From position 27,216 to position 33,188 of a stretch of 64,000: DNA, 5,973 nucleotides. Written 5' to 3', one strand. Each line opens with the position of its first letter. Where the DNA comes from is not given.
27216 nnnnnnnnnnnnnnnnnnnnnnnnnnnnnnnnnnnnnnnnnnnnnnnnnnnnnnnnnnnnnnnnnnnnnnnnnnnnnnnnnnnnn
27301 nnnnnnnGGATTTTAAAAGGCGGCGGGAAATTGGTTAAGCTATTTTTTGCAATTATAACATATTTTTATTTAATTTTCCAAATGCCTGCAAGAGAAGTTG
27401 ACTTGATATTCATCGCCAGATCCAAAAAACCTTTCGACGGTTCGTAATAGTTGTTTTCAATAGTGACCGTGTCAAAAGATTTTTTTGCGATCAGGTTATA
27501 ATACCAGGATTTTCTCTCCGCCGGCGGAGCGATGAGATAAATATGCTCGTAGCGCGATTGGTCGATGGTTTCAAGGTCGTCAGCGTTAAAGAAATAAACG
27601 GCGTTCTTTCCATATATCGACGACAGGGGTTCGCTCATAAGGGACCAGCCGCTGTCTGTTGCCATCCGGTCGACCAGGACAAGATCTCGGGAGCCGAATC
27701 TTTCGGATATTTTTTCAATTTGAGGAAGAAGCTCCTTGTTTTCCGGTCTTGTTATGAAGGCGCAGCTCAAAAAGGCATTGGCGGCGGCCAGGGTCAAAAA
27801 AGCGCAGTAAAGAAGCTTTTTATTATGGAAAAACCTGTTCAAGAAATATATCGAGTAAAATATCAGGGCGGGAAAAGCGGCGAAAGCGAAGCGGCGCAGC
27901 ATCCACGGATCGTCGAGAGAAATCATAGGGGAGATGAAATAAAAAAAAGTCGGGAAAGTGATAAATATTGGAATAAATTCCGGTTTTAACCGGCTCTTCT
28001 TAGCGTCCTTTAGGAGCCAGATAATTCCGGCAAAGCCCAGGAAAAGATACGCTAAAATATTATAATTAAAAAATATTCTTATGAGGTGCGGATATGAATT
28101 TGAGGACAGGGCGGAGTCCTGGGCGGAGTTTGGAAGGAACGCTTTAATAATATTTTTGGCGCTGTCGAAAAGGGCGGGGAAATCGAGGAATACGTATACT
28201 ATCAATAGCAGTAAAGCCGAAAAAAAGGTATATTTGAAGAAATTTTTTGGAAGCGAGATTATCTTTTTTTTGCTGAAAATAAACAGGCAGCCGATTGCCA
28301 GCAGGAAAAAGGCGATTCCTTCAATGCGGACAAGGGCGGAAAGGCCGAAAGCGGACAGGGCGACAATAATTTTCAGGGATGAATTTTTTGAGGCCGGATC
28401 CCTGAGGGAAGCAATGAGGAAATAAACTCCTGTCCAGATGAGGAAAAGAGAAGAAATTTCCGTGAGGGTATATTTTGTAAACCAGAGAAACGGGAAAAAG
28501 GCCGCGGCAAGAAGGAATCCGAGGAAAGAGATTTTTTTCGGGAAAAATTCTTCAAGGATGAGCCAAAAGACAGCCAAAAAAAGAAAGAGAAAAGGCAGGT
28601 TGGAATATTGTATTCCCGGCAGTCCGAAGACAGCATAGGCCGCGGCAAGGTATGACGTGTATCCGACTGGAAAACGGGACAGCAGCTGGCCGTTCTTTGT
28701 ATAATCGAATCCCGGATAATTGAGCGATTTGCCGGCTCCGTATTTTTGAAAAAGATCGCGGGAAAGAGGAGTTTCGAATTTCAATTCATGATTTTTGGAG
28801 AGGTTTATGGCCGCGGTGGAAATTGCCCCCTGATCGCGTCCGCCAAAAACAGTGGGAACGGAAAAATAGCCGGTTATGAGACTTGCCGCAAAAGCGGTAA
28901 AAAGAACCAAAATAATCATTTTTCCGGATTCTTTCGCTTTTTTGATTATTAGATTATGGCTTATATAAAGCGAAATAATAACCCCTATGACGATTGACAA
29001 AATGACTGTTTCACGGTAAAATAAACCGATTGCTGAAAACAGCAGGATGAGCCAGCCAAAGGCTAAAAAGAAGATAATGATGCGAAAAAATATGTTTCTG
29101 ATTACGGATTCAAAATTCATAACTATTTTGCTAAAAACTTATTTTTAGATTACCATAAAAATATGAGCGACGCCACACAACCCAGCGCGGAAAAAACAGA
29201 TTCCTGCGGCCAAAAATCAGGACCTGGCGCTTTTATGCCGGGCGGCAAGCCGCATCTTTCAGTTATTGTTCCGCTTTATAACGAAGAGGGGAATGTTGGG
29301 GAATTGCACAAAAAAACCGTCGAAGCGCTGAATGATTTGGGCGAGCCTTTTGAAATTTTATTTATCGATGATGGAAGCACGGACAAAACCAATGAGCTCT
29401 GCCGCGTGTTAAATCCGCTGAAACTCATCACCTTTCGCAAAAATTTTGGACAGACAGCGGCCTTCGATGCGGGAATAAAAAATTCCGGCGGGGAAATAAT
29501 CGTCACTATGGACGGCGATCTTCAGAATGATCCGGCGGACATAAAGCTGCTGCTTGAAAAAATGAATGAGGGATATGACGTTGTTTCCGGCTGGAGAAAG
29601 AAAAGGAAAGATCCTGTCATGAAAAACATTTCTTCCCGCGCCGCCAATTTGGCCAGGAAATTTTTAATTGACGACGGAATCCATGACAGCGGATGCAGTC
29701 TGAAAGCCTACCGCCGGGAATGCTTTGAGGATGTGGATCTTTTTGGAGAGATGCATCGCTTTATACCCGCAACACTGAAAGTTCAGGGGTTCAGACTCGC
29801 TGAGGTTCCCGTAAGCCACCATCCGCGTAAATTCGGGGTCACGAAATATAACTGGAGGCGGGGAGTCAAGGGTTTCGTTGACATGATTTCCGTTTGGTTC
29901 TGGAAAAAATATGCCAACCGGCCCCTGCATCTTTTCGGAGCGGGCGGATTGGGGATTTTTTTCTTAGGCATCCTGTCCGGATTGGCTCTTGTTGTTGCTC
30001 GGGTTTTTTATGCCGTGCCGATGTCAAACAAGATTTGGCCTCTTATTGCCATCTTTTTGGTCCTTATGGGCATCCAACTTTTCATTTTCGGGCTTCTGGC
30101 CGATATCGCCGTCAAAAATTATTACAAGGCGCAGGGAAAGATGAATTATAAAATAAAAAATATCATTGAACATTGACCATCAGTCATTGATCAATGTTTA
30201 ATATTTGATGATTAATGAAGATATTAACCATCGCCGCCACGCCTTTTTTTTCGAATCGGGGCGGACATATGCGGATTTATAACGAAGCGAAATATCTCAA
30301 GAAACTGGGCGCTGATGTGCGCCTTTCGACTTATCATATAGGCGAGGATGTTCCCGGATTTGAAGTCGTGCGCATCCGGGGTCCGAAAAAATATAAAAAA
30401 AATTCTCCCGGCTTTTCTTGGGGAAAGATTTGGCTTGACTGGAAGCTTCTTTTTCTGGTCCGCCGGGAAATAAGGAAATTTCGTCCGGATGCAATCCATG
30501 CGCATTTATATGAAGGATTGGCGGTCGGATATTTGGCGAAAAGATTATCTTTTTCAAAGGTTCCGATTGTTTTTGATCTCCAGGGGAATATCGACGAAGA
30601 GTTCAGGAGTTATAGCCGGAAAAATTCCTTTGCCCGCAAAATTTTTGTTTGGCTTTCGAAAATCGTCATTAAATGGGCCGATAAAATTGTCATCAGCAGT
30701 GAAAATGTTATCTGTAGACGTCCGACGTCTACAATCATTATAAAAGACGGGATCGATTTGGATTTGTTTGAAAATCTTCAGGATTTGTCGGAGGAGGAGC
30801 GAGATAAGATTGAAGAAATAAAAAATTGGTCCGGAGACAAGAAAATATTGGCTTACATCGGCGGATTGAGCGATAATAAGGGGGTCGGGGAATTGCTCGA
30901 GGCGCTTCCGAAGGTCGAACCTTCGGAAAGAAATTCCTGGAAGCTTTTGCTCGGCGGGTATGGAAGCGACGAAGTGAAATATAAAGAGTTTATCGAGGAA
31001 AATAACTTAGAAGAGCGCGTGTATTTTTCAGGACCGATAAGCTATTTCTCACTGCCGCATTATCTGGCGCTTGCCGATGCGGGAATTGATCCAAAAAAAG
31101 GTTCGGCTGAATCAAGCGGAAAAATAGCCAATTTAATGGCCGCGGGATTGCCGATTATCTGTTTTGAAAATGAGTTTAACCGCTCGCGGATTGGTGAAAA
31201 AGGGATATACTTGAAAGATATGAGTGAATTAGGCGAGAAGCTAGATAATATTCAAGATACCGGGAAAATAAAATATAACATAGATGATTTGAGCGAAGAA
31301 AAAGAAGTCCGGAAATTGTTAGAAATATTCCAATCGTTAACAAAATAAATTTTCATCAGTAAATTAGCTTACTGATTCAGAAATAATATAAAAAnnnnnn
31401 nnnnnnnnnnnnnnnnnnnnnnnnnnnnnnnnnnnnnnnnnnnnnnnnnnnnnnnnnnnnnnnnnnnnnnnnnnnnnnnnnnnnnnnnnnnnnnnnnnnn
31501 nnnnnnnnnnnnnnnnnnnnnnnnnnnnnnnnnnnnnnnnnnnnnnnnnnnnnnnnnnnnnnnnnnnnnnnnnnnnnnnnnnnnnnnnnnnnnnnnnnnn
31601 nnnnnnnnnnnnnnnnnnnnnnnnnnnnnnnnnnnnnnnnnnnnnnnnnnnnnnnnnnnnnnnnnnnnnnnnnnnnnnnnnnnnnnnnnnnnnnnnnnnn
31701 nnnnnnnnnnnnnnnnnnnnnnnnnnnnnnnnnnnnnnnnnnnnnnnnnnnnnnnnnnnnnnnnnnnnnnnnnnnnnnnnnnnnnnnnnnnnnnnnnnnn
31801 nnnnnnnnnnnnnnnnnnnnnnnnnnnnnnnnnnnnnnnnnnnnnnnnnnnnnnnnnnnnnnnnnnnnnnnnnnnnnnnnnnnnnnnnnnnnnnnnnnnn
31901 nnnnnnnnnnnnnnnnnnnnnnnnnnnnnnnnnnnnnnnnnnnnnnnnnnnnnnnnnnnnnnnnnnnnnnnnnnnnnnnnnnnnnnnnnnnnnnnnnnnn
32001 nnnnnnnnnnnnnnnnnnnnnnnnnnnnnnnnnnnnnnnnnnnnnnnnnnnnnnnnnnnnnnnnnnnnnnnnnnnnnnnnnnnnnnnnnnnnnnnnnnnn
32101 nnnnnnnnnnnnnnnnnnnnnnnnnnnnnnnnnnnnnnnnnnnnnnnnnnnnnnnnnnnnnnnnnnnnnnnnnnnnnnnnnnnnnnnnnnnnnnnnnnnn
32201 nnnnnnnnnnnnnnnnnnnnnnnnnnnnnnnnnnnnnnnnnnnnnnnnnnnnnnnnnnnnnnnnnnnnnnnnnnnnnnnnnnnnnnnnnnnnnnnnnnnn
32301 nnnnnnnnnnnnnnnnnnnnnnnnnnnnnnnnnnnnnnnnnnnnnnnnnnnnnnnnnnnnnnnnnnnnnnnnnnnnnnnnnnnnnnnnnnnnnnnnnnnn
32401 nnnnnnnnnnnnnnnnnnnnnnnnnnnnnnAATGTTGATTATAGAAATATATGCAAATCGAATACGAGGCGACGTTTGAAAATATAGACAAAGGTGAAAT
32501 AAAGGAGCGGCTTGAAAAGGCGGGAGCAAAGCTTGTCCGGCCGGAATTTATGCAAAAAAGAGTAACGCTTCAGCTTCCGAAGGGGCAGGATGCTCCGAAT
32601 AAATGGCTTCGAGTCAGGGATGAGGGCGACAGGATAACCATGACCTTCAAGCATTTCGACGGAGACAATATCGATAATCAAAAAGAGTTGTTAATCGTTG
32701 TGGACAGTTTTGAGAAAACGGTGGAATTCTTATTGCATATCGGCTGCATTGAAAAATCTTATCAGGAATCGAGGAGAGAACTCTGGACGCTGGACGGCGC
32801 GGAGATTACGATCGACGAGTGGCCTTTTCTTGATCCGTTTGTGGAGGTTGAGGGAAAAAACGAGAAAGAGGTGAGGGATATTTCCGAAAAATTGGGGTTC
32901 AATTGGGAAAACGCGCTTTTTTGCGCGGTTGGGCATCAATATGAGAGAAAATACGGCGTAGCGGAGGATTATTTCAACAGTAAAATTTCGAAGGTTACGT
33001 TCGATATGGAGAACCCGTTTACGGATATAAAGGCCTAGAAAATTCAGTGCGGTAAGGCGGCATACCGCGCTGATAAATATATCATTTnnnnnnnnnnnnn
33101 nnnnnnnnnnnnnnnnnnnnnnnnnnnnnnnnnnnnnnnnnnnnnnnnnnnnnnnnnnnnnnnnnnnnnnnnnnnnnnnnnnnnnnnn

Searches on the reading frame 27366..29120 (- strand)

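Call 11: search_protein_families(library=pfam, proteins=[window:27366-29120:-], max_evalue=0.0001)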
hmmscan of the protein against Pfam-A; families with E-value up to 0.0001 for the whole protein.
window:27366-29120:- (584 aa): 0 families

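Call 22: search_protein_families(library=pfam, proteins=[window:27366-29120:-], max_evalue=5)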
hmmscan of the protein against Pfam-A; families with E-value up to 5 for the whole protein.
window:27366-29120:- (584 aa): 0 families

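Call 55: search_protein_families(library=ncbifam, proteins=[window:27366-29120:-], max_evalue=0.1)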
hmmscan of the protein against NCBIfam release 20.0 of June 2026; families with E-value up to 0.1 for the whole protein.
window:27366-29120:- (584 aa): 2 families
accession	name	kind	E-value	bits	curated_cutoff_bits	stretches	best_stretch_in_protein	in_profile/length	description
NF047440.1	LA3751_2_3_fam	subfamily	6.6e-17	61.5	200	1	71-445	3-375/460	LA_3751/LA_3752 family putative glycosyltransferase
TIGR01673.1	holin_LLH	equivalog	0.04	14.4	34.75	1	39-67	10-38/108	phage holin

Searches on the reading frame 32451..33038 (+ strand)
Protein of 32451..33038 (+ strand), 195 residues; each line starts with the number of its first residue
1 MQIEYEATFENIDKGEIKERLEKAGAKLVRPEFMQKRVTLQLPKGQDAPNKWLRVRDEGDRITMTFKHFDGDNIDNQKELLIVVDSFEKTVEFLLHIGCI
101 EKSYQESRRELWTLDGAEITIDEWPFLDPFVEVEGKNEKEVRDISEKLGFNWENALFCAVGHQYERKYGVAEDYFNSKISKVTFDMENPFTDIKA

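Call 11: search_protein_families(library=pfam, proteins=[window:32451-33038:+], max_evalue=0.0001)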
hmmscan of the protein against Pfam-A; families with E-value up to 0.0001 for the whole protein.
window:32451-33038:+ (195 aa): 1 family
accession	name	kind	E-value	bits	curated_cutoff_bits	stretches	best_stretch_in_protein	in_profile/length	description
PF01928.26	CYTH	-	6.8e-07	29.7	23.2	1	50-147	51-159/179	CYTH domain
